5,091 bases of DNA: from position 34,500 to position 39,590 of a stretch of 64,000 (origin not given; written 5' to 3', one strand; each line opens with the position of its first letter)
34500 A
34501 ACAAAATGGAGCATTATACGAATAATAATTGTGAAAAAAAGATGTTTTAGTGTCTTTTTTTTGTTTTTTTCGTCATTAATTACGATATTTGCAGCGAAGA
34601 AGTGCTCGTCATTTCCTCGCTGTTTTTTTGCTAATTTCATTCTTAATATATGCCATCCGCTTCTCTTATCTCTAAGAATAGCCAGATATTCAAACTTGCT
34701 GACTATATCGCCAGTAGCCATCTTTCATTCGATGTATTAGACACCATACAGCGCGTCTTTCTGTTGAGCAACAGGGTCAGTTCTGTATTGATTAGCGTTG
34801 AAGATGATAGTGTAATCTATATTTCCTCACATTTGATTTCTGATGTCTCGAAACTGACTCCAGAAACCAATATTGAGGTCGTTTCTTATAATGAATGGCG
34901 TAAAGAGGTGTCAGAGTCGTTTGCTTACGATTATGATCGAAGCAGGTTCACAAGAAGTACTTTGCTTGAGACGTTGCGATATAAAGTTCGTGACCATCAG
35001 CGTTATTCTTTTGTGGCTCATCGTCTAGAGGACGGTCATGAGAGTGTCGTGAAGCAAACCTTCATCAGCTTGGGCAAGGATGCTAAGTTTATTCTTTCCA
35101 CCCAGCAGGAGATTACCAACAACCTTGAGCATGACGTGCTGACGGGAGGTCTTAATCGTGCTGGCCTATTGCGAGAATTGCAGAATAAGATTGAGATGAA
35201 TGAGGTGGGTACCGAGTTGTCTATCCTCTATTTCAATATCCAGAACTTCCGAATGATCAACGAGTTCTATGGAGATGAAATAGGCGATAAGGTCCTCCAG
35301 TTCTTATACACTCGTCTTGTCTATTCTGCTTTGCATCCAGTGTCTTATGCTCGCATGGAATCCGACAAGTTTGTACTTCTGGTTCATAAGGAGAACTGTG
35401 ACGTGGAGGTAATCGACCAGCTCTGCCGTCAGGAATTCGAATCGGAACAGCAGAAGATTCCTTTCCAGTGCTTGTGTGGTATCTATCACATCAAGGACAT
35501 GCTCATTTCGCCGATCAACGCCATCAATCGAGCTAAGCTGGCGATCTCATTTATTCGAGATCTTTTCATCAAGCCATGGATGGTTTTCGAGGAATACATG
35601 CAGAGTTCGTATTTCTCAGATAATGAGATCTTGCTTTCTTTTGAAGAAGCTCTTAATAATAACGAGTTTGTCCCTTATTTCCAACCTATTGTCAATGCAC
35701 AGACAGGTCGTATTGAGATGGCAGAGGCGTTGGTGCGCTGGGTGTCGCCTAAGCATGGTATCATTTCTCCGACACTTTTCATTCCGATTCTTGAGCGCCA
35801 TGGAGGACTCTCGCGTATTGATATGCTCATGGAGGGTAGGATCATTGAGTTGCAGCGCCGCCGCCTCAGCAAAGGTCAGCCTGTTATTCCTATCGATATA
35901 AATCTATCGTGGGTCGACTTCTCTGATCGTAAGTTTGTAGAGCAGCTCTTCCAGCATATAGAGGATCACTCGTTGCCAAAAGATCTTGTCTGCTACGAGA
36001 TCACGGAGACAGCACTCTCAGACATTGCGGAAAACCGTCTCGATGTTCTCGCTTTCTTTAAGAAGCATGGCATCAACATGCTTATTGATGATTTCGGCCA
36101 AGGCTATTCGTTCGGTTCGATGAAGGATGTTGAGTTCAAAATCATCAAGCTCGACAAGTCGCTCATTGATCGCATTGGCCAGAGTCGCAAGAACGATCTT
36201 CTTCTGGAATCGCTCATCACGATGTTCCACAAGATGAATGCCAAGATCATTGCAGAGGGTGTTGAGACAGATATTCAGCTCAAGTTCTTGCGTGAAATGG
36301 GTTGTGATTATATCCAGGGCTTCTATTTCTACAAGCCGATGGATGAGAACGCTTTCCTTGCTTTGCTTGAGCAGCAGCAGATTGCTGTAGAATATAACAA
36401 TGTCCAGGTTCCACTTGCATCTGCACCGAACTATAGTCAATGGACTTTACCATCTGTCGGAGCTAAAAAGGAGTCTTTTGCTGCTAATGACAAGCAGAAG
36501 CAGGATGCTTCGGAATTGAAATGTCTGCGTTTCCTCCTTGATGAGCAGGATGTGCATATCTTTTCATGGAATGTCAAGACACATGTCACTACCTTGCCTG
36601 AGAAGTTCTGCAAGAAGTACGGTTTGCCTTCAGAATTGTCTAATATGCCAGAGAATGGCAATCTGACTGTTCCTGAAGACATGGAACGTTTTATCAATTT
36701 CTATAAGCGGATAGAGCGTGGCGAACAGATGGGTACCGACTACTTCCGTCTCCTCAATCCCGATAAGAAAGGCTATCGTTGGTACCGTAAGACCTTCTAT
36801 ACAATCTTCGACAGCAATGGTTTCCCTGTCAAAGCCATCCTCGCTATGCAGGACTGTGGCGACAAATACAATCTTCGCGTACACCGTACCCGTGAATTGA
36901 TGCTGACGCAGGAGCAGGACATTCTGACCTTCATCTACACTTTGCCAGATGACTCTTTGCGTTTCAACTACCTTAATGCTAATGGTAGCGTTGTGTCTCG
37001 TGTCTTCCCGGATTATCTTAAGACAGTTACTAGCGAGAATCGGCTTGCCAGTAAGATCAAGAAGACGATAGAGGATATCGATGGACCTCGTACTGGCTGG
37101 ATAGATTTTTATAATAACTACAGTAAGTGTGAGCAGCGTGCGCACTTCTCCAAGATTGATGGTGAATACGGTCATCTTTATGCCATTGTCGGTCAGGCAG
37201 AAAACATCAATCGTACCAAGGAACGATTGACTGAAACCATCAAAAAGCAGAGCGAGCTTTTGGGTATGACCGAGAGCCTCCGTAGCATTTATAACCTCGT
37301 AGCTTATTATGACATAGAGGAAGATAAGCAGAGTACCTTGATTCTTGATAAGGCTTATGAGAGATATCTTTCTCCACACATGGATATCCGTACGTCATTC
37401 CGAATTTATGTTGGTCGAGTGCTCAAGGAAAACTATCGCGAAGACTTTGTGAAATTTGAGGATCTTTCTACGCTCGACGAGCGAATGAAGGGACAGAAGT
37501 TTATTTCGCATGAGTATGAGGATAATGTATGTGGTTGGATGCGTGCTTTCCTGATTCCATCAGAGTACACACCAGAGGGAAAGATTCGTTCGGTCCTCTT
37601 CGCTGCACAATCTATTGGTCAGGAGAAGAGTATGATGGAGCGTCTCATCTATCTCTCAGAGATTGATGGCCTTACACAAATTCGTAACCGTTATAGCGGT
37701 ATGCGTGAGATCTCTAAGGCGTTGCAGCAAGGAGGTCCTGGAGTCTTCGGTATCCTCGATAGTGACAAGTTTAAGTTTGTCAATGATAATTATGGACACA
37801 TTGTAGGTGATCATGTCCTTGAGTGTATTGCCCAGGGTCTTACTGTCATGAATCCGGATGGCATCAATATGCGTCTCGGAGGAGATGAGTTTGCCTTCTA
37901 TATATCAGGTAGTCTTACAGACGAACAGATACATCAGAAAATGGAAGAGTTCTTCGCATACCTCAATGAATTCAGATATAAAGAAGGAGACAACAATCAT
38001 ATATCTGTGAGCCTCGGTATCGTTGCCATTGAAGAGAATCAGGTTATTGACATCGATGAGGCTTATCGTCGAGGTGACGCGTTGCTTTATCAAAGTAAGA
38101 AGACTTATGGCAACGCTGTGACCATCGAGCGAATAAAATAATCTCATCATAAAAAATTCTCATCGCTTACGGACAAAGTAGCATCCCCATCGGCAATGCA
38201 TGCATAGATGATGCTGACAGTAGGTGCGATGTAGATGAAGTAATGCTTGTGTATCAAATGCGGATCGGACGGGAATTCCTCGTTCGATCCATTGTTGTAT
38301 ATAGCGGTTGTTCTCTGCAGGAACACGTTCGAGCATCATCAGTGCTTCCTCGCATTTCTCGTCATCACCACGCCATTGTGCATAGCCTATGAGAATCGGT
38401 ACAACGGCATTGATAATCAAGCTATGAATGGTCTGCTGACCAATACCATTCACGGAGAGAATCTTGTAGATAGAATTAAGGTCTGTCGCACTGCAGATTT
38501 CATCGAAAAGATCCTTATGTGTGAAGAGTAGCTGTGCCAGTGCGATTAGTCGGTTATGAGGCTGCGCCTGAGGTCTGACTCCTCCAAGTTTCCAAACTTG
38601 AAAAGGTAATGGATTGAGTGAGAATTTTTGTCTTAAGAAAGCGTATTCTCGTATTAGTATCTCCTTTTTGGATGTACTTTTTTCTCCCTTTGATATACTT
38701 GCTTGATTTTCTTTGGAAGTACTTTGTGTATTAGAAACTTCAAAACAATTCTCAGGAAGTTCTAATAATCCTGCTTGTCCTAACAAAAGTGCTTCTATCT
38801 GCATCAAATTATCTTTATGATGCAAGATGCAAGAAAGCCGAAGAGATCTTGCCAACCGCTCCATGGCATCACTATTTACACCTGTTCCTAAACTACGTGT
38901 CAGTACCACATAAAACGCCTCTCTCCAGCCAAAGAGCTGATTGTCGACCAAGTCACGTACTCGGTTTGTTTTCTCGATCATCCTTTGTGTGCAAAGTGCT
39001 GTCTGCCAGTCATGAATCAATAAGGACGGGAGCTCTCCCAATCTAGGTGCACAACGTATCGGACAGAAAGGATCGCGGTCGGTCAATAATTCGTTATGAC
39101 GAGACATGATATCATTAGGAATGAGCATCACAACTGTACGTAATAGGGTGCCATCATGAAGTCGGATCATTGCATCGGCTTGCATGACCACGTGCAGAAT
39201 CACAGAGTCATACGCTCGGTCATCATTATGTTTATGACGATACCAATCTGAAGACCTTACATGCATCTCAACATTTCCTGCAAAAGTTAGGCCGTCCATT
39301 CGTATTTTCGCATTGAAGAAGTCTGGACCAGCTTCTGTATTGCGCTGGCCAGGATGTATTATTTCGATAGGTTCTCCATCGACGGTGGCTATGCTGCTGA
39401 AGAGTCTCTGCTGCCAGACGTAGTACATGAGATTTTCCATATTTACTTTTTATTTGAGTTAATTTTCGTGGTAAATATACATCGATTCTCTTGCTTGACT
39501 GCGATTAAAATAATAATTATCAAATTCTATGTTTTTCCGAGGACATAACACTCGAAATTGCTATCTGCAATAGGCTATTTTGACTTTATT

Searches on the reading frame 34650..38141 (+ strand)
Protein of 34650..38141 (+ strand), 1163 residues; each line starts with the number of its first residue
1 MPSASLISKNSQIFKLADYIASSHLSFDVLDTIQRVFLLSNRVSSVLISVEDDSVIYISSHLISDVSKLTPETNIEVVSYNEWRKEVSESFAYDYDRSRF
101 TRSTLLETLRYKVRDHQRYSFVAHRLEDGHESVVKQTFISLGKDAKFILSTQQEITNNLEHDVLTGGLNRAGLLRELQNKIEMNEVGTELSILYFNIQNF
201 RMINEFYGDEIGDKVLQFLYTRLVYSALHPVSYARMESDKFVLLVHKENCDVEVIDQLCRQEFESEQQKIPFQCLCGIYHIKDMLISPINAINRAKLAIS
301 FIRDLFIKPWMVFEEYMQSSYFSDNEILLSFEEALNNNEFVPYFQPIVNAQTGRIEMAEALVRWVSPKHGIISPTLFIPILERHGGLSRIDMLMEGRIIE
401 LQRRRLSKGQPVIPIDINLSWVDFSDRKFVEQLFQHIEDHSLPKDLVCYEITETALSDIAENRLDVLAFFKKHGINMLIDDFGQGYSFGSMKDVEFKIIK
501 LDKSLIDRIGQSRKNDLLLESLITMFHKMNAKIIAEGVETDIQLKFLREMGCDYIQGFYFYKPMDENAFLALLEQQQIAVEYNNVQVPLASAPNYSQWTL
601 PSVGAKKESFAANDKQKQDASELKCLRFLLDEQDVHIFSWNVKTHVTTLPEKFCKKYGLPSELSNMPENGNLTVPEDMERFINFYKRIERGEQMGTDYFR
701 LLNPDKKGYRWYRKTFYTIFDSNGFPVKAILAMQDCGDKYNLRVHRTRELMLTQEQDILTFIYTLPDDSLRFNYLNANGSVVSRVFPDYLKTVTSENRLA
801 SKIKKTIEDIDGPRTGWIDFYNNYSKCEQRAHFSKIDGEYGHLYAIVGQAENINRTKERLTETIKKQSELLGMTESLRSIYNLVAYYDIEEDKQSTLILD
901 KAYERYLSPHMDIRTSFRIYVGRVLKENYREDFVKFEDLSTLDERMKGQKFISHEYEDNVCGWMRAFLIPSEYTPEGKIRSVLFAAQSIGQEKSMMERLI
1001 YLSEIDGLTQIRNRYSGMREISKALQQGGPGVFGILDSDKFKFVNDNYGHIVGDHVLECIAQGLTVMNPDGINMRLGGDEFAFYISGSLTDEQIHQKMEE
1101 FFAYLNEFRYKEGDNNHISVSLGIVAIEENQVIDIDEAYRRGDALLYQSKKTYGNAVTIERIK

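Call 89: search_protein_families(library=pfam, proteins=[window:34650-38141:+], max_evalue=0.00001)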
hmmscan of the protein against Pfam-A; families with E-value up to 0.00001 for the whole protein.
window:34650-38141:+ (1163 aa): 2 families
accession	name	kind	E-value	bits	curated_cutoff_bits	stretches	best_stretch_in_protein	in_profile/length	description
PF00563.25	EAL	-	7.7e-62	209.2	31.3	1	331-563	4-236/236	EAL domain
PF00990.26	GGDEF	-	1.1e-40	139.5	23.8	2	1004-1155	2-160/161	Diguanylate cyclase, GGDEF domain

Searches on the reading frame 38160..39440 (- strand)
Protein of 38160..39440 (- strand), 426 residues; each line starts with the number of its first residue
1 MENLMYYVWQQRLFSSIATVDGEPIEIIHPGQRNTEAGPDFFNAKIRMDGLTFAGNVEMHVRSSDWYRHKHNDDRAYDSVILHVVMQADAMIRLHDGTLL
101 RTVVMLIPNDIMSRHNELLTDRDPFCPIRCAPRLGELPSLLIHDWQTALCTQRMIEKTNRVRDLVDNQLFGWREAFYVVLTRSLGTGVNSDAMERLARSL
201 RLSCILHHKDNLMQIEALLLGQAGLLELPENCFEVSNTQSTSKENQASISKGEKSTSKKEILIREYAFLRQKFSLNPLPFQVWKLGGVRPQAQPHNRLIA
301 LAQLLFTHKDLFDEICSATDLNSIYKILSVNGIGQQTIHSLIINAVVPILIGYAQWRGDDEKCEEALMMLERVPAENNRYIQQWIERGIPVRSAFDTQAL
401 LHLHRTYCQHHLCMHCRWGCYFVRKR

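Call 89: search_protein_families(library=pfam, proteins=[window:38160-39440:-], max_evalue=0.00001)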
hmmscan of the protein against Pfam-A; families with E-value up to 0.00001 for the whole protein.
window:38160-39440:- (426 aa): 1 family
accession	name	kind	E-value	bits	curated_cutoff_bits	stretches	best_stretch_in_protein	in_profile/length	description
PF11013.13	DUF2851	-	4.3e-106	355.5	25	2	2-331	1-307/375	Protein of unknown function (DUF2851)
